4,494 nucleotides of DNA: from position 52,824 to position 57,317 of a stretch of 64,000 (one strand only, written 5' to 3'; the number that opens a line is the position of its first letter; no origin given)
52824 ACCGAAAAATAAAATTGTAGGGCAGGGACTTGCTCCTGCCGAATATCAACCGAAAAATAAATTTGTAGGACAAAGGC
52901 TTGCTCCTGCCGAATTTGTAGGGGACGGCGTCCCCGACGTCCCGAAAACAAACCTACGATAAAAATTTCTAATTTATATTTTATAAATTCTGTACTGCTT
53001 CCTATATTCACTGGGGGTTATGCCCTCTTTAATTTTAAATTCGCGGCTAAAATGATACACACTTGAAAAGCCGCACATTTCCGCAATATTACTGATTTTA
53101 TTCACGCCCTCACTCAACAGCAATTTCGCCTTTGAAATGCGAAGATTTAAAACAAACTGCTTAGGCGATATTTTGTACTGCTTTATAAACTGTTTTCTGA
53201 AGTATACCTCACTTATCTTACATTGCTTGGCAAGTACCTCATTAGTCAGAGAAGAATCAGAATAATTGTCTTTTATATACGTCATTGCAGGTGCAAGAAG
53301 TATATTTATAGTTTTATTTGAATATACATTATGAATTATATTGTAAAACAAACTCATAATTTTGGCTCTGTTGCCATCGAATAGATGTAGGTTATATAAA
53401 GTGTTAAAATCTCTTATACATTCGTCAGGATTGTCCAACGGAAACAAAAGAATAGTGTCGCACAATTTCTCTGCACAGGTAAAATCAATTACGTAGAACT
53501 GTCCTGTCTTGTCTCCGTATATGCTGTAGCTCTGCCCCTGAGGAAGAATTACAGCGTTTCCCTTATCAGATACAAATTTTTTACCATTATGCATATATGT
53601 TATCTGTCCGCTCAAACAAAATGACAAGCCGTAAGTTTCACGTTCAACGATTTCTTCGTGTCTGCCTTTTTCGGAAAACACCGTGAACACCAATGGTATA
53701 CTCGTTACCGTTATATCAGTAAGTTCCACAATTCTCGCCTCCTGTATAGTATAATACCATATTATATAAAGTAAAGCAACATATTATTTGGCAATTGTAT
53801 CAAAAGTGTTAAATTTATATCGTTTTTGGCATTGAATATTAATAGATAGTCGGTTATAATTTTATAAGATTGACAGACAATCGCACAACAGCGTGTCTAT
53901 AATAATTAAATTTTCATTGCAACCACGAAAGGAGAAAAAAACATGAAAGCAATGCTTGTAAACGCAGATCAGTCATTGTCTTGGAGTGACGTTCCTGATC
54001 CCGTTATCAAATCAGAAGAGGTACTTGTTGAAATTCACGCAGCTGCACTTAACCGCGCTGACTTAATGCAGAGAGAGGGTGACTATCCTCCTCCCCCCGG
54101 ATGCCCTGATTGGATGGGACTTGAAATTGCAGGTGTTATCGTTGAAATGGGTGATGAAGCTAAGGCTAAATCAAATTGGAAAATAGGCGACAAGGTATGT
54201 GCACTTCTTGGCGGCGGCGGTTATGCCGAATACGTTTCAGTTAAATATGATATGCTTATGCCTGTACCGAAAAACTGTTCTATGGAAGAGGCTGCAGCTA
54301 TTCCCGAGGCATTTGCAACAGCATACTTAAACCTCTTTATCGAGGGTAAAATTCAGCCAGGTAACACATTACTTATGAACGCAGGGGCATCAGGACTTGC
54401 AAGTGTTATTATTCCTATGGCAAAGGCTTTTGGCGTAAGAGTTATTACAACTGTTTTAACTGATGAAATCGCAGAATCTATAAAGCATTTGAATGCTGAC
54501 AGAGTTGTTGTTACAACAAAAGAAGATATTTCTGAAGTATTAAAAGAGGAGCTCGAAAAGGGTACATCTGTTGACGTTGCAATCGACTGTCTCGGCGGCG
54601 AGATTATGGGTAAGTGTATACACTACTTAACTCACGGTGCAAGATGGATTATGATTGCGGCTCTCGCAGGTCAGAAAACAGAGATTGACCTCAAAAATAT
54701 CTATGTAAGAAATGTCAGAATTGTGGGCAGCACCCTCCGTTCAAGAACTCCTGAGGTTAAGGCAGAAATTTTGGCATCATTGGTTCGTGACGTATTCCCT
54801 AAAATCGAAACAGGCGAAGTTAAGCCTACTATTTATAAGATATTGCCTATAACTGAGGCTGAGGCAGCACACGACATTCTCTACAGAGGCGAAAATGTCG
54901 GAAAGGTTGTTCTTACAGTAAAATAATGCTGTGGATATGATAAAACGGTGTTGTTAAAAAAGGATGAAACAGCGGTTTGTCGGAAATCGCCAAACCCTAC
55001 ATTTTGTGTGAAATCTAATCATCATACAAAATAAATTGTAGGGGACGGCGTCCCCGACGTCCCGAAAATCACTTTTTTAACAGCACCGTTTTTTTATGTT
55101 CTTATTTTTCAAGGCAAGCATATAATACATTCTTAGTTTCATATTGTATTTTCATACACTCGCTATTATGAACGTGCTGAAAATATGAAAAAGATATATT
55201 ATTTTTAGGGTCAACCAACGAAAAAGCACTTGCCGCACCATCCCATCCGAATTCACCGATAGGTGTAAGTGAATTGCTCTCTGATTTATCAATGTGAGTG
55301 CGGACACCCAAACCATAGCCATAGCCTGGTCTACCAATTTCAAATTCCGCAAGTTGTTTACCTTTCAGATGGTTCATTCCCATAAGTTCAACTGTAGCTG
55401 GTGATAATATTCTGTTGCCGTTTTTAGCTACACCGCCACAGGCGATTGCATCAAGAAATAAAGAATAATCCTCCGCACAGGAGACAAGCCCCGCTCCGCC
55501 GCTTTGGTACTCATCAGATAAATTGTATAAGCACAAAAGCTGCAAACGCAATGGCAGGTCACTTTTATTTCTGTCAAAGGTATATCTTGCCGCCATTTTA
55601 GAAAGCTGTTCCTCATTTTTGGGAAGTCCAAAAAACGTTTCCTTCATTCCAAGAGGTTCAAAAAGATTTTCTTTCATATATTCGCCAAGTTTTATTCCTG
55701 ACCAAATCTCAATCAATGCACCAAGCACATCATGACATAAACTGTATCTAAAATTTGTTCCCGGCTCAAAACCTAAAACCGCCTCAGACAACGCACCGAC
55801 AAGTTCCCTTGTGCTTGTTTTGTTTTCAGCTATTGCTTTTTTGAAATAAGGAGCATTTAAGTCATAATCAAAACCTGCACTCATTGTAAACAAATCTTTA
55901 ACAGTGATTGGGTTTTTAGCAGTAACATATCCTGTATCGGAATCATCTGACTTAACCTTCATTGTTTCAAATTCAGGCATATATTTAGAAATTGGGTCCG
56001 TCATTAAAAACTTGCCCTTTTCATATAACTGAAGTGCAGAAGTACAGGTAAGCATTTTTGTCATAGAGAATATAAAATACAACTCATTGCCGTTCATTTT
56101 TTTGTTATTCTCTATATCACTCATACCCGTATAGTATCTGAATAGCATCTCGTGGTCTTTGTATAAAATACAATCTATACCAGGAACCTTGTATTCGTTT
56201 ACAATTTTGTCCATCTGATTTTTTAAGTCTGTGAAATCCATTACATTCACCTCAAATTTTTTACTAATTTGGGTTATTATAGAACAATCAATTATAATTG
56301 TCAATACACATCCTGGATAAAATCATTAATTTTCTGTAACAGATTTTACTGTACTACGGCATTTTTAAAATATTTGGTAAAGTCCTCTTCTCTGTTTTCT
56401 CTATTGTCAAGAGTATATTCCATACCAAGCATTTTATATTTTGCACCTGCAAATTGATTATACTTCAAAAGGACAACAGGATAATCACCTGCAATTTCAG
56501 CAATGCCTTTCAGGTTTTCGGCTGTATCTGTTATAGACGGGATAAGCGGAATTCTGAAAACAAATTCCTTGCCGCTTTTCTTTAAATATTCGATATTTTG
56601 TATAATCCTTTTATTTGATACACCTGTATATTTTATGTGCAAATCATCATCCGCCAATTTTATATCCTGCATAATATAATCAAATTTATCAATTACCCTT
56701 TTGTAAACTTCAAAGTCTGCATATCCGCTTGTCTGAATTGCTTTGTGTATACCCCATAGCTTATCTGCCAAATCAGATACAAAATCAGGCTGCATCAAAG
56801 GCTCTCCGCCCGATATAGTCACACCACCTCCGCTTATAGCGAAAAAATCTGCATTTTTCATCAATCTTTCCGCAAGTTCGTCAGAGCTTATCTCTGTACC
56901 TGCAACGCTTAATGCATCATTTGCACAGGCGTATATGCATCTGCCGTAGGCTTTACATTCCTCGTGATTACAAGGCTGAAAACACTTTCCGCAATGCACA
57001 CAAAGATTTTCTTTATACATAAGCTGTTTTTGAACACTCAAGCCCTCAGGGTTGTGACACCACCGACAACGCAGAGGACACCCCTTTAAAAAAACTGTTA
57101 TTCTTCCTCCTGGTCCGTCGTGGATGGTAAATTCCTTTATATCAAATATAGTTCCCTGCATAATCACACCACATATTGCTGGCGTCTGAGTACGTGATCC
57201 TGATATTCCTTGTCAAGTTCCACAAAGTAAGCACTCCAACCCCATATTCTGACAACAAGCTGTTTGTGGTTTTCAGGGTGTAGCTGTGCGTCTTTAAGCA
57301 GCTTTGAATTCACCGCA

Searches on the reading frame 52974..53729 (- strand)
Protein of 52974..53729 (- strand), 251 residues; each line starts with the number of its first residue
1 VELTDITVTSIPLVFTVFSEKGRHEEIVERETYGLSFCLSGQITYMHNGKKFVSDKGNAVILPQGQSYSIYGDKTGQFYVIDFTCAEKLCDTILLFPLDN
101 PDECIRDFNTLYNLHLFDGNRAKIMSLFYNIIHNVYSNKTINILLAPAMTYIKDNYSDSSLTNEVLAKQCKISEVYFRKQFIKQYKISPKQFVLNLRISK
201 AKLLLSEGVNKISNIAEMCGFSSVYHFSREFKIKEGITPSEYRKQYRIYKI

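Call 49: search_protein_families(library=pfam, proteins=[window:52974-53729:-], max_evalue=0.0001)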
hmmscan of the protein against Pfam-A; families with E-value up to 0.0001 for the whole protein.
window:52974-53729:- (251 aa): 2 families
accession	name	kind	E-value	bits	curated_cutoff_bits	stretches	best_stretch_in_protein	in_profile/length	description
PF12833.13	HTH_18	-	9.7e-19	67.9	33.6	1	166-245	1-80/80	Helix-turn-helix domain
PF00165.29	HTH_AraC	-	6.9e-16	58.4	26.6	1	211-244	10-42/42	Bacterial regulatory helix-turn-helix proteins, AraC family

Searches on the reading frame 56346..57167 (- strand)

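Call 49: search_protein_families(library=pfam, proteins=[window:56346-57167:-], max_evalue=0.0001)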
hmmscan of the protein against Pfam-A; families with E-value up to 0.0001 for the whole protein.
window:56346-57167:- (273 aa): 2 families
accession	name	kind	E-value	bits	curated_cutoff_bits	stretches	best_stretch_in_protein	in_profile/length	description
PF04055.27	Radical_SAM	-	3.2e-17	63.6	29.5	1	26-215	3-157/166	Radical SAM superfamily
PF13353.11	Fer4_12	-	1.7e-12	48.2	22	1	17-155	2-98/137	4Fe-4S single cluster domain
